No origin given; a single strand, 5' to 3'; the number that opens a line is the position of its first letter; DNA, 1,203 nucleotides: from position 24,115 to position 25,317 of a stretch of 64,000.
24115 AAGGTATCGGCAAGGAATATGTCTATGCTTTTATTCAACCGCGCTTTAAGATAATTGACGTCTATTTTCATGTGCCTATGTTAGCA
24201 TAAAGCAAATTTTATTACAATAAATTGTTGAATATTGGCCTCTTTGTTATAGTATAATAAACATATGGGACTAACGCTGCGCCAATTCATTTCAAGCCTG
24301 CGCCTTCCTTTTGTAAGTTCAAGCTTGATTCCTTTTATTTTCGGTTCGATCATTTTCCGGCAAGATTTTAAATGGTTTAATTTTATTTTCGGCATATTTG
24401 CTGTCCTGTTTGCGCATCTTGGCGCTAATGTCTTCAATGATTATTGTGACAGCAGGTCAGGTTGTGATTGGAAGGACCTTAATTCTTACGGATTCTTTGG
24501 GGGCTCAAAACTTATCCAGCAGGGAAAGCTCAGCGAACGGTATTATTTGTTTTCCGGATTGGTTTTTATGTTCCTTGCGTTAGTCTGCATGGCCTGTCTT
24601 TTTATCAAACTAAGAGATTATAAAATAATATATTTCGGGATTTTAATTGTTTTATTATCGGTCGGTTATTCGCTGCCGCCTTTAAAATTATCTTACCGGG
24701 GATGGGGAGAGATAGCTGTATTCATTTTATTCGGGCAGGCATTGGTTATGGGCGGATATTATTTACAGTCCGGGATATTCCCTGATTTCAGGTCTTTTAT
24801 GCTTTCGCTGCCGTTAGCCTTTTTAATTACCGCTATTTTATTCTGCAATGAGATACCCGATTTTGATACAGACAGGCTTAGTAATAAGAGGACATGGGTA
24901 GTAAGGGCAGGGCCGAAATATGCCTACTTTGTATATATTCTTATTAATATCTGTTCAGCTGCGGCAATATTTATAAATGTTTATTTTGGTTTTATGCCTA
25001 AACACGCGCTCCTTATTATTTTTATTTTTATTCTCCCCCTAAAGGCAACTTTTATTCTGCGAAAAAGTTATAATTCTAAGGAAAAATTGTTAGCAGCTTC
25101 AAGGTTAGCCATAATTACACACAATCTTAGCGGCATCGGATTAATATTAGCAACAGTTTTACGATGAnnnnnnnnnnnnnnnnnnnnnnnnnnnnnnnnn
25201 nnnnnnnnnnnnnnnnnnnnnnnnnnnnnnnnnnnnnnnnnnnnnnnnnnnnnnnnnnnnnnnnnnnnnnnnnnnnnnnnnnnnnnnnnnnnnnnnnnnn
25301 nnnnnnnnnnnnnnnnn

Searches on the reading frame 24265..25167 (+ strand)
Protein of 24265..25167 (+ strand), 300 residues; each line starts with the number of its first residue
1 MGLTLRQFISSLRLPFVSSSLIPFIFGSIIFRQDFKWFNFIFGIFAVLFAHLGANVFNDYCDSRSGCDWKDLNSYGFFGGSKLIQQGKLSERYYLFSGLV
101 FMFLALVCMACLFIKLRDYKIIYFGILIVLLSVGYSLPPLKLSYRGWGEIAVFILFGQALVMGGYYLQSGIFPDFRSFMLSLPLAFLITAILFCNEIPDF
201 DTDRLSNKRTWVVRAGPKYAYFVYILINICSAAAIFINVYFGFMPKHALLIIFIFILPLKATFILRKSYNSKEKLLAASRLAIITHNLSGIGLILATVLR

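Call 3: search_protein_families(library=pfam, proteins=[window:24265-25167:+], max_evalue=0.01)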
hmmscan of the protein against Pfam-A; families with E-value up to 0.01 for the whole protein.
window:24265-25167:+ (300 aa): 1 family
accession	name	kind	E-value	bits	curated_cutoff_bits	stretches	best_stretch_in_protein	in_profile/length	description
PF01040.23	UbiA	-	5.1e-24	85.4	34.2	1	21-274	2-240/250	UbiA prenyltransferase family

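Call 4: search_protein_families(library=ncbifam, proteins=[window:24265-25167:+], max_evalue=0.01)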
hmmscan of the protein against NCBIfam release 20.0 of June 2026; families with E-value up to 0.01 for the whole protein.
window:24265-25167:+ (300 aa): 13 families
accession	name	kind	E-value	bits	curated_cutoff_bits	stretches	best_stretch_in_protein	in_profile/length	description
NF004751.0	PRK06080.1-3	equivalog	1.3e-30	107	264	1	5-270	10-267/296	1,4-dihydroxy-2-naphthoate polyprenyltransferase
TIGR02235.1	menA_cyano-plnt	equivalog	4.2e-26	91.9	225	1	10-296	4-282/285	2-carboxy-1,4-naphthoquinone phytyltransferase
NF004750.0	PRK06080.1-2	equivalog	9.8e-24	84.2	346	1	6-294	7-299/301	1,4-dihydroxy-2-naphthoate polyprenyltransferase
NF004749.0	PRK06080.1-1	equivalog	2.8e-23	82.5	277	1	8-277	22-286/311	1,4-dihydroxy-2-naphthoate polyprenyltransferase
NF004617.0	PRK05951.1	equivalog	8.9e-23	80.9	239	1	38-272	47-277/306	prenyltransferase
TIGR00751.1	menA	equivalog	2.9e-20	72.9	102.15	1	31-261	21-248/284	1,4-dihydroxy-2-naphthoate octaprenyltransferase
NF009926.0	PRK13387.1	equivalog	4.9e-18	65.3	316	1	18-299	16-313/317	1,4-dihydroxy-2-naphthoate polyprenyltransferase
NF004752.0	PRK06080.1-4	subfamily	4.2e-16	59.5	289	1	5-285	3-286/300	1,4-dihydroxy-2-naphthoate polyprenyltransferase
NF004754.0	PRK06080.1-6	equivalog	3.1e-15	56.3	522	1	22-296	21-304/308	1,4-dihydroxy-2-naphthoate polyprenyltransferase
NF004753.0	PRK06080.1-5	equivalog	3.1e-11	43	555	1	32-279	45-285/312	1,4-dihydroxy-2-naphthoate polyprenyltransferase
TIGR01476.1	chlor_syn_BchG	subfamily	8.4e-11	41.8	212.3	1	80-281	71-269/283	(bacterio)chlorophyll synthase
NF009523.0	PRK12884.1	equivalog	5.7e-09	35.6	269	1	11-296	10-276/279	prenyltransferase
NF005742.0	PRK07566.1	equivalog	1.3e-05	24.5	313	1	82-263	101-280/315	chlorophyll synthase ChlG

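Call 5: find_homologous_proteins(query=window:24265-25167:+, max_evalue=0.00001)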
Query window:24265-25167:+ (300 aa): 529 proteins with E <= 0.00001 among 6486 candidates; the best 120 are listed.
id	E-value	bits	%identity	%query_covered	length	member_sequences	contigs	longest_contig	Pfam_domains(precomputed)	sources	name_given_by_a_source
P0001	5.1e-192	655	100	100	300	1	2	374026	PF01040.24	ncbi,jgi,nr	ncbi:MAG: prenyltransferase [Candidatus Omnitrophota bacterium]|jgi:1,4-dihydroxy-2-naphthoate octap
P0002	5.4e-96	340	52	98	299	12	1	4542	PF01040.24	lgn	-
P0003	6.2e-90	320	53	98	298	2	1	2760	PF01040.24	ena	-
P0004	4.1e-81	291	49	98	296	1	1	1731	PF01040.24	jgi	jgi:1,4-dihydroxy-2-naphthoate octaprenyltransferase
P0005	4.0e-80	288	49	98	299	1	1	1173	PF01040.24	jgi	jgi:1,4-dihydroxy-2-naphthoate octaprenyltransferase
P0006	4.9e-80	288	47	96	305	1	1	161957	PF01040.24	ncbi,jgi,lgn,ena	ncbi:MAG: prenyltransferase [Candidatus Omnitrophota bacterium]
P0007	9.2e-80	287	49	98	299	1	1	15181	PF01040.24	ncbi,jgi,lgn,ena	ncbi:MAG: prenyltransferase [Candidatus Omnitrophota bacterium]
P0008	5.0e-79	284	45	98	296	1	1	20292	PF01040.24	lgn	-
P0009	6.1e-79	284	46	98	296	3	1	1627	PF01040.24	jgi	-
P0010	6.7e-79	284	49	97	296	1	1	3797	PF01040.24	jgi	-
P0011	1.3e-78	283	49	97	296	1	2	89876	PF01040.24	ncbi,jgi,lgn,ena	ncbi:MAG: prenyltransferase [Candidatus Omnitrophota bacterium]|jgi:1,4-dihydroxy-2-naphthoate octap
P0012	2.0e-78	282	50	98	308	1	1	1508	PF01040.24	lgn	-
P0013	4.8e-78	281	48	98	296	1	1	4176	PF01040.24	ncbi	-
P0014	7.4e-78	280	48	95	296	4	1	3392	PF01040.24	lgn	-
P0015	1.3e-77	280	47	98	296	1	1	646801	PF01040.24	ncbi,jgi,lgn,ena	ncbi:MAG: prenyltransferase [Candidatus Omnitrophota bacterium]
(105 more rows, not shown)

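Call 6: search_solved_structures(query=window:24265-25167:+, max_evalue=0.01)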
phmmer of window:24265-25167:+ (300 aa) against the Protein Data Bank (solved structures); distinct sequences matched with E-value up to 0.01: 1.
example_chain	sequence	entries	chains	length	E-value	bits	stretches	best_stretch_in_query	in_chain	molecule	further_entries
8djk_B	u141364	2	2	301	3.7e-11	46.6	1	8-274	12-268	UbiA prenyltransferase domain-containing protein 1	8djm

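Call 9: find_related_loci(query=A1, collection=genome_contigs, flank=10000)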
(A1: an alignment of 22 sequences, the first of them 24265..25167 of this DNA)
Query A1 (300 aa) in genome_contigs; peptide patterns used: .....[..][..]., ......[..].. (x = any residue, [..] = any of these).
175 stretches matched a pattern; 155 encode a relative of the query (tblastn E <= 1e-3); the best 80 are kept; 80 distinct loci.
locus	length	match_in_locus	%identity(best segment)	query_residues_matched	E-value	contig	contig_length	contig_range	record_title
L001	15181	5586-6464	49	3-295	8e-87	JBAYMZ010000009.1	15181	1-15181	MAG: Candidatus Omnitrophota bacterium isolate SO_2016_LW1_52 scaffold04101_LW64-88_2016, whole genome shotgun sequence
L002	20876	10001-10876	49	5-296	1e-84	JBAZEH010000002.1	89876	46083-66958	MAG: Candidatus Omnitrophota bacterium isolate SO_2017_LW3_121 NODE_487_length_89876_cov_2.171567_LW162_2017, whole geno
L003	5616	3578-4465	47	1-296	1e-83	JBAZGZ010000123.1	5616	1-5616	MAG: Candidatus Omnitrophota bacterium isolate SO_2017_LW3_58 NODE_52394_length_5616_cov_0.894698_LW162_2017, whole geno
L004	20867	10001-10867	47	5-293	2e-83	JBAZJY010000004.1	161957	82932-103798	MAG: Candidatus Omnitrophota bacterium isolate SO_2017_LW4_130 scaffold_311_c1_LW137-91_2017, whole genome shotgun seque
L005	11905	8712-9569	48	5-290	2e-83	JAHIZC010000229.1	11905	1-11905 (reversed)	MAG: Candidatus Omnitrophota bacterium isolate Modern_marine.mb.16 Modern_marine.mb.16_k141_2536060, whole genome shotgu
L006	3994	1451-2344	46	1-298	1e-82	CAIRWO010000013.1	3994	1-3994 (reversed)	MAG: Candidatus Omnitrophica bacterium isolate A4_bin-512 genome assembly, contig: bin-512:013/218, whole genome shotgun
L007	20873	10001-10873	45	5-295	9e-81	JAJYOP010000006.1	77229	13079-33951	MAG: bacterium isolate DBS2-5.bin57 NODE_175_length_77229_cov_4.352715, whole genome shotgun sequence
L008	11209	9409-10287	49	6-298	2e-80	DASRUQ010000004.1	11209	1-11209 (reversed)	MAG TPA_asm: Candidatus Paceibacterota bacterium isolate SMAG_U8181 k141_657665, whole genome shotgun sequence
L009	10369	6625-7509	48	5-299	4e-80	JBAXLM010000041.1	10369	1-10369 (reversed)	MAG: Candidatus Omnitrophota bacterium isolate ELA427 MAG427_41, whole genome shotgun sequence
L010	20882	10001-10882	43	7-300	4e-80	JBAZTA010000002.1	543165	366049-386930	MAG: Candidatus Omnitrophota bacterium isolate SO_2017_GW1_19 NODE_99_length_543165_cov_2.036270_OW334_2017, whole genom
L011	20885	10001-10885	47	5-299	5e-80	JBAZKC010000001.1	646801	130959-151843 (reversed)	MAG: Candidatus Omnitrophota bacterium isolate SO_2017_LW4_134 scaffold_32_c1_LW137-91_2017, whole genome shotgun sequen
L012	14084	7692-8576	46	5-299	3e-79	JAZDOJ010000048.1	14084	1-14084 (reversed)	MAG: Candidatus Omnitrophota bacterium isolate MEGAHIT-group-0.767 k141_18526236, whole genome shotgun sequence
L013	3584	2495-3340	48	3-284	8e-80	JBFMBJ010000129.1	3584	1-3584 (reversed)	MAG: Candidatus Omnitrophota bacterium isolate MAG161 MAG161_129, whole genome shotgun sequence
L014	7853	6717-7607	45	1-298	2e-79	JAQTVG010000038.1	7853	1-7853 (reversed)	MAG: Candidatus Omnitrophota bacterium isolate STB_82 NODE_26013_length_7853_cov_2.548149_Sandtown_B, whole genome shotg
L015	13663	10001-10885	47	5-299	8e-79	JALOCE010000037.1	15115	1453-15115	MAG: Candidatus Omnitrophota bacterium isolate SO_2017_LW4 bin 43 scaffold_7643_c1_LW137-91_2017, whole genome shotgun s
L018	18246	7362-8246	43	5-299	4e-78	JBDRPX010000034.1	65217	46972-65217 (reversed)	MAG: Candidatus Omnitrophota bacterium isolate MEGAHIT-group-2.14 k141_1029168, whole genome shotgun sequence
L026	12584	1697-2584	45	5-300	1e-76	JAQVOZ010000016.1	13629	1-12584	MAG: Candidatus Omnitrophota bacterium isolate STF1_192 NODE_12943_length_13629_cov_2.718782_Sandtown_F1, whole genome s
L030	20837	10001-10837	47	5-283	5e-76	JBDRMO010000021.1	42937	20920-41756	MAG: Candidatus Omnitrophota bacterium isolate MEGAHIT-group-1.834 k141_8136913, whole genome shotgun sequence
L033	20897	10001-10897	44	1-299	3e-75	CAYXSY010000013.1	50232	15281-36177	MAG TPA_asm: uncultured Planctomycetales bacterium isolate binchicken_co117_51 genome assembly, contig: NODE_1275_length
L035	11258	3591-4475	47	1-294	2e-75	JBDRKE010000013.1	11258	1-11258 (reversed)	MAG: Candidatus Omnitrophota bacterium isolate MEGAHIT-group-1.695 k141_8112900, whole genome shotgun sequence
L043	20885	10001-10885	45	5-299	8e-73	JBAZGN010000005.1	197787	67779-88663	MAG: Candidatus Omnitrophota bacterium isolate SO_2017_LW3_46 NODE_92_length_197787_cov_4.010149_LW162_2017, whole genom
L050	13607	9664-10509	45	5-286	5e-72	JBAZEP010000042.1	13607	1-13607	MAG: Candidatus Omnitrophota bacterium isolate SO_2017_LW3_129 NODE_13152_length_13607_cov_5.452226_LW162_2017, whole ge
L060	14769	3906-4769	45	3-290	2e-71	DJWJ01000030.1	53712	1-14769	MAG TPA_asm: Candidatus Omnitrophica bacterium UBA6233 UBA6233_contig_13829, whole genome shotgun sequence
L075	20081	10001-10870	46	5-294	2e-69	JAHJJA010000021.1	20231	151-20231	MAG: Candidatus Omnitrophota bacterium isolate Modern_marine_rock_biofilm.mb.15 Modern_marine_rock.mb.15_k141_132304, wh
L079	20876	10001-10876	43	5-296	2e-69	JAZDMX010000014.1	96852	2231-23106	MAG: Candidatus Omnitrophota bacterium isolate MEGAHIT-group-0.683 k141_2572991, whole genome shotgun sequence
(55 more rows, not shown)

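Call 30: search_dna_similar(query=window:24265-25167:+, collection=plasmids, mode=protein, max_evalue=0.00001, max_rows=40)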
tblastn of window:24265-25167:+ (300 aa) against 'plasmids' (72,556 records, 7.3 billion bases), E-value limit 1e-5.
Records with a match: 32; places in all: 33; records where one place covers at least 80% of the query: 2.
Best place of each record, by identity: <60% 32.
By first word of the organism name: Salmonella 4; Escherichia 3; Pasteurella 3; Natrinema 2; Listeria 2; Bacillus 2; Candidatus 1; Enterobacter 1; Parabacteroides 1; Citrobacter 1; and 12 more.
By predicted mobility (MOB-suite, as given by PLSDB): non-mobilizable 32.
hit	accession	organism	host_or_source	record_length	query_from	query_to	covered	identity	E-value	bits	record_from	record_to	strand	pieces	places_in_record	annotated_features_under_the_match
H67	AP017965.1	Candidatus Megaera polyxenophila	-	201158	3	224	74%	31.1%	9e-23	105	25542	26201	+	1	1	1,4-dihydroxy-2-naphthoate octaprenyltransferase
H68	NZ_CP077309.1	Enterobacter hormaechei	-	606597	6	236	77%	26.7%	4e-12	74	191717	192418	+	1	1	menA: 1,4-dihydroxy-2-naphthoate polyprenyltransferase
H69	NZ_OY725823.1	Parabacteroides distasonis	-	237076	5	229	75%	27.3%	1e-11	72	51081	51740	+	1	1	1,4-dihydroxy-2-naphthoate polyprenyltransferase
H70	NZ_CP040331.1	Natrinema versiforme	-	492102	5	245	80%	25.4%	3e-10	68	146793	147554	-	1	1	none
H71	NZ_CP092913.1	Salmonella enterica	Homo sapiens,stool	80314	1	216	72%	28.2%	3e-11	71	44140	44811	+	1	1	menA: 1,4-dihydroxy-2-naphthoate polyprenyltransferase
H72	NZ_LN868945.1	Salmonella enterica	Homo sapiens,feces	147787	1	216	72%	28.2%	3e-11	71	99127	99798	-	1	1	menA: 1,4-dihydroxy-2-naphthoate polyprenyltransferase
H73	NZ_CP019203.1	Salmonella enterica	environmental,creek water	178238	1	216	72%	28.2%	3e-11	71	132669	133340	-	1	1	menA: 1,4-dihydroxy-2-naphthoate polyprenyltransferase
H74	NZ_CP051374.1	Salmonella enterica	bovine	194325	1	216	72%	28.2%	3e-11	71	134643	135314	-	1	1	menA: 1,4-dihydroxy-2-naphthoate polyprenyltransferase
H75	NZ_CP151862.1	Citrobacter freundii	-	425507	1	216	72%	27.9%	2e-11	72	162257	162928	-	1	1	menA: 1,4-dihydroxy-2-naphthoate polyprenyltransferase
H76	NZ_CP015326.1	Priestia filamentosa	plant,Cell culture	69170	17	288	91%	21.9%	2e-9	66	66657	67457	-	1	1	1,4-dihydroxy-2-naphthoate polyprenyltransferase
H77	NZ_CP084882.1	Natrinema zhouii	pure culture,Salt mine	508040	5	224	73%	27.0%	1e-12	75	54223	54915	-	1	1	1,4-dihydroxy-2-naphthoate polyprenyltransferase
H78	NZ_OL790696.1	Escherichia coli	-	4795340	6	220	72%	27.4%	2e-10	69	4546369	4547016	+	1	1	none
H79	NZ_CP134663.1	Escherichia coli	Larus michahellis,bacteria,cloaca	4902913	6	220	72%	27.4%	2e-10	69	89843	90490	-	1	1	none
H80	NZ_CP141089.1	Escherichia coli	Homo sapiens,Infected Human Urine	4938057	6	220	72%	27.4%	2e-10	69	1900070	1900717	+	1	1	none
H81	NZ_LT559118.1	Nonomuraea gerenzanensis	-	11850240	4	229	75%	25.9%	9e-6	55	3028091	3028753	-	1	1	none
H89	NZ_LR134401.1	Listeria monocytogenes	Homo sapiens,Vein blood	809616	6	220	72%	24.9%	2e-7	60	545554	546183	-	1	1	1,4-dihydroxy-2-naphthoate polyprenyltransferase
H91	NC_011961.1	Thermomicrobium roseum DSM 5159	-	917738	35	227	64%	27.5%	1e-12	76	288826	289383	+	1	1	1,4-dihydroxy-2-naphthoate polyprenyltransferase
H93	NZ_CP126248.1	Arthrobacter sp. zg-Y820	Marmot,single cell,the intestinal ...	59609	36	225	63%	25.0%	2e-8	63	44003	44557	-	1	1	1,4-dihydroxy-2-naphthoate polyprenyltransferase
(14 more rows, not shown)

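Call 31: get_annotated_region(hit=H67, flank=4000)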
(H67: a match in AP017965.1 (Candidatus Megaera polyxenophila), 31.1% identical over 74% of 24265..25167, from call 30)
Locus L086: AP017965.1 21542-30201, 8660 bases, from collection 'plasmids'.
description: Candidatus Megaera polyxenophila plasmid pPCS201 DNA, complete sequence, strain: PCS
organism: Candidatus Megaera polyxenophila (NCBI taxid 988779)
taxonomy: Bacteria; Pseudomonadota; Alphaproteobacteria; Rickettsiales; Rickettsiaceae; Candidatus Megaera; Candidatus Megaera polyxenophila
host: -; source: -; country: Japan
typing (MOB-suite, as given by PLSDB): non-mobilizable
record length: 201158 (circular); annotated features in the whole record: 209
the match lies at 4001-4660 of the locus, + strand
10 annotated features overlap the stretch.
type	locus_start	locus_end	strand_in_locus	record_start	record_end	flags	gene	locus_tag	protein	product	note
CDS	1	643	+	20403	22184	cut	-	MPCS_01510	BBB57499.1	conjugative transfer protein traD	-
CDS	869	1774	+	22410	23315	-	-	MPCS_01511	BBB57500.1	hypothetical protein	-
CDS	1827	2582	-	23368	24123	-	-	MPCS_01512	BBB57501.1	MFS transporter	-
CDS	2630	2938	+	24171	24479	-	-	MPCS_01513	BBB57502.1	hypothetical protein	-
CDS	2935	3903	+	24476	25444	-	-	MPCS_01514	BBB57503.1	nucleotide sugar epimerase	-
CDS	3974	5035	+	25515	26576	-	-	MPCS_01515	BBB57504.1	1,4-dihydroxy-2-naphthoate octaprenyltransferase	-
CDS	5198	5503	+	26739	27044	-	-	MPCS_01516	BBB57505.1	transposase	-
CDS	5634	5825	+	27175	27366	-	-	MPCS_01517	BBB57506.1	DDE superendonuclease family protein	-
CDS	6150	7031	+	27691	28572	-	-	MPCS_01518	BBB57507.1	transposase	-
CDS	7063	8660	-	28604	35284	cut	-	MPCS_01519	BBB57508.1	ATPase AAA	-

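Call 32: get_annotated_region(hit=H69, flank=600)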
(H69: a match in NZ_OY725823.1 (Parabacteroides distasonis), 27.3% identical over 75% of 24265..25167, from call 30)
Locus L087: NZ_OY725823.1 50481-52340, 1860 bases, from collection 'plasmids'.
description: Parabacteroides distasonis strain Parabacteroides distasonis TSDC17.2-1.1 plasmid 78, complete sequence
organism: Parabacteroides distasonis (NCBI taxid 823)
taxonomy: Bacteria; Bacteroidota; Bacteroidia; Bacteroidales; Tannerellaceae; Parabacteroides; Parabacteroides distasonis
host: -; source: -; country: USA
typing (MOB-suite, as given by PLSDB): non-mobilizable
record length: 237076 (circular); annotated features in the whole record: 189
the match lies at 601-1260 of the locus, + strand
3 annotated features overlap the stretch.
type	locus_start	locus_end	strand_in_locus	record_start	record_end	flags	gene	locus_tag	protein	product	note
CDS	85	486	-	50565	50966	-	-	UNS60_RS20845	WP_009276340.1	hypothetical protein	-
CDS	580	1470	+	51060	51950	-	-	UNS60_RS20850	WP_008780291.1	1,4-dihydroxy-2-naphthoate polyprenyltransferase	GO:0009234 - menaquinone biosynthetic process [Evidence IEA]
CDS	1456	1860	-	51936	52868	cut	-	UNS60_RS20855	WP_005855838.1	DMT family transporter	GO:0055085 - transmembrane transport [Evidence IEA]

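Call 33: get_annotated_region(hit=H77, flank=600)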
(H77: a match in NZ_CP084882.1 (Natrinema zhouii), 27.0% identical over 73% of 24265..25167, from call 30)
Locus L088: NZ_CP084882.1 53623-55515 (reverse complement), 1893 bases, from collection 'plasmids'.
description: Natrinema zhouii strain YPL30 plasmid unnamed1, complete sequence
organism: Natrinema zhouii (NCBI taxid 1710539)
taxonomy: Archaea; Euryarchaeota; Halobacteria; Halobacteriales; Natrialbaceae; Natrinema; Natrinema zhouii
host: -; source: pure culture,Salt mine; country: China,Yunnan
typing (MOB-suite, as given by PLSDB): non-mobilizable; mating-pair formation MPF_T
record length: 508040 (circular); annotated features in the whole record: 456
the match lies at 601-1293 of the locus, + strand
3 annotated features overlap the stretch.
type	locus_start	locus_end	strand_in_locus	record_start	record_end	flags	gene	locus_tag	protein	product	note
CDS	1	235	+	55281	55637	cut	-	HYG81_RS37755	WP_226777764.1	hypothetical protein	-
CDS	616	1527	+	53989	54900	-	-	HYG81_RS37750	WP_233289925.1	1,4-dihydroxy-2-naphthoate polyprenyltransferase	GO:0009234 - menaquinone biosynthetic process [Evidence IEA]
CDS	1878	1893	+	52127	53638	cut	-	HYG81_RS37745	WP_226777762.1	formate/nitrite transporter family protein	GO:0055085 - transmembrane transport [Evidence IEA]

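Call 34: get_annotated_region(hit=H91, flank=600)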
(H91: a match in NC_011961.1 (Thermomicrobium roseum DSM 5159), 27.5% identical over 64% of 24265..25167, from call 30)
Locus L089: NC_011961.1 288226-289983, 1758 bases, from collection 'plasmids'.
description: Thermomicrobium roseum DSM 5159 plasmid unnamed, complete sequence
organism: Thermomicrobium roseum DSM 5159 (NCBI taxid 309801)
taxonomy: Bacteria; Thermomicrobiota; Thermomicrobia; Thermomicrobiales; Thermomicrobiaceae; Thermomicrobium; Thermomicrobium roseum; Thermomicrobium roseum DSM 5159
host: -; source: -; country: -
typing (MOB-suite, as given by PLSDB): non-mobilizable
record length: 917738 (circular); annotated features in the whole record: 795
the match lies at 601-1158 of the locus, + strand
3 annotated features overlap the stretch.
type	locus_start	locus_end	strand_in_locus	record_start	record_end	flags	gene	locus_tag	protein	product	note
CDS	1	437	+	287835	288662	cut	menB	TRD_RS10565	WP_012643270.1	1,4-dihydroxy-2-naphthoyl-CoA synthase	GO:0009234 - menaquinone biosynthetic process [Evidence IEA]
CDS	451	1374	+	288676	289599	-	-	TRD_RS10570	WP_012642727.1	1,4-dihydroxy-2-naphthoate polyprenyltransferase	GO:0009234 - menaquinone biosynthetic process [Evidence IEA]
CDS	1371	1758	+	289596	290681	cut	menC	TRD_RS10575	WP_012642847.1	o-succinylbenzoate synthase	GO:0009234 - menaquinone biosynthetic process [Evidence IEA]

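Call 35: get_annotated_region(hit=H89, flank=600)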
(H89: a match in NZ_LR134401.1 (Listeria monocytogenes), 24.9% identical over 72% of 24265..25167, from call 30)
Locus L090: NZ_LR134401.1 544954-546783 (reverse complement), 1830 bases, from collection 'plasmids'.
description: Listeria monocytogenes strain NCTC7974 plasmid 4, complete sequence
organism: Listeria monocytogenes (NCBI taxid 1639)
taxonomy: Bacteria; Bacillota; Bacilli; Bacillales; Listeriaceae; Listeria; Listeria monocytogenes
host: -; source: Homo sapiens,Vein blood; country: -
typing (MOB-suite, as given by PLSDB): non-mobilizable
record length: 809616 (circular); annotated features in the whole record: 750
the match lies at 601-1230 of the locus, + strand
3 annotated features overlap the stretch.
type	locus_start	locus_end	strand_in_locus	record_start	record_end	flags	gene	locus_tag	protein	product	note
CDS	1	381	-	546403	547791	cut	-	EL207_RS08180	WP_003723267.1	isochorismate synthase MenF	-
CDS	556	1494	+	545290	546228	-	-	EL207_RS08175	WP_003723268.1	1,4-dihydroxy-2-naphthoate polyprenyltransferase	GO:0009234 - menaquinone biosynthetic process [Evidence IEA]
CDS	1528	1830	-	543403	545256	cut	-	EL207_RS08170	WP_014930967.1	bifunctional homocysteine S-methyltransferase/methylenetetrahydrofolate reductase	-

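Call 36: get_annotated_region(hit=H93, flank=600)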
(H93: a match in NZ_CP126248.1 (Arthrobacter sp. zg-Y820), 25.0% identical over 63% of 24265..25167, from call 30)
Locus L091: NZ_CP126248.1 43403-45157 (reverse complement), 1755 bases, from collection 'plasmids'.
description: Arthrobacter sp. zg-Y820 plasmid unnamed, complete sequence
organism: Arthrobacter sp. zg-Y820 (NCBI taxid 2894192)
taxonomy: Bacteria; Actinomycetota; Actinomycetes; Micrococcales; Micrococcaceae; Arthrobacter; Arthrobacter sp. zg-Y820
host: -; source: Marmot,single cell,the intestinal contents of Marmot; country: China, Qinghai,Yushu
typing (MOB-suite, as given by PLSDB): non-mobilizable
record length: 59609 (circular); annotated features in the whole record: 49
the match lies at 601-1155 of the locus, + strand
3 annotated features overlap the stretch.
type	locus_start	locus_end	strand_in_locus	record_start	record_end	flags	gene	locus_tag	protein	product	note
CDS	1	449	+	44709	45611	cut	-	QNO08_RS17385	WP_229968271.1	fumarylacetoacetate hydrolase family protein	-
CDS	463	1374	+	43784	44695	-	-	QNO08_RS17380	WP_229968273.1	1,4-dihydroxy-2-naphthoate polyprenyltransferase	GO:0009234 - menaquinone biosynthetic process [Evidence IEA]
CDS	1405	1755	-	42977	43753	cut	-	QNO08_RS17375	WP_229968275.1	IclR family transcriptional regulator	GO:0006355 - regulation of DNA-templated transcription [Evidence IEA]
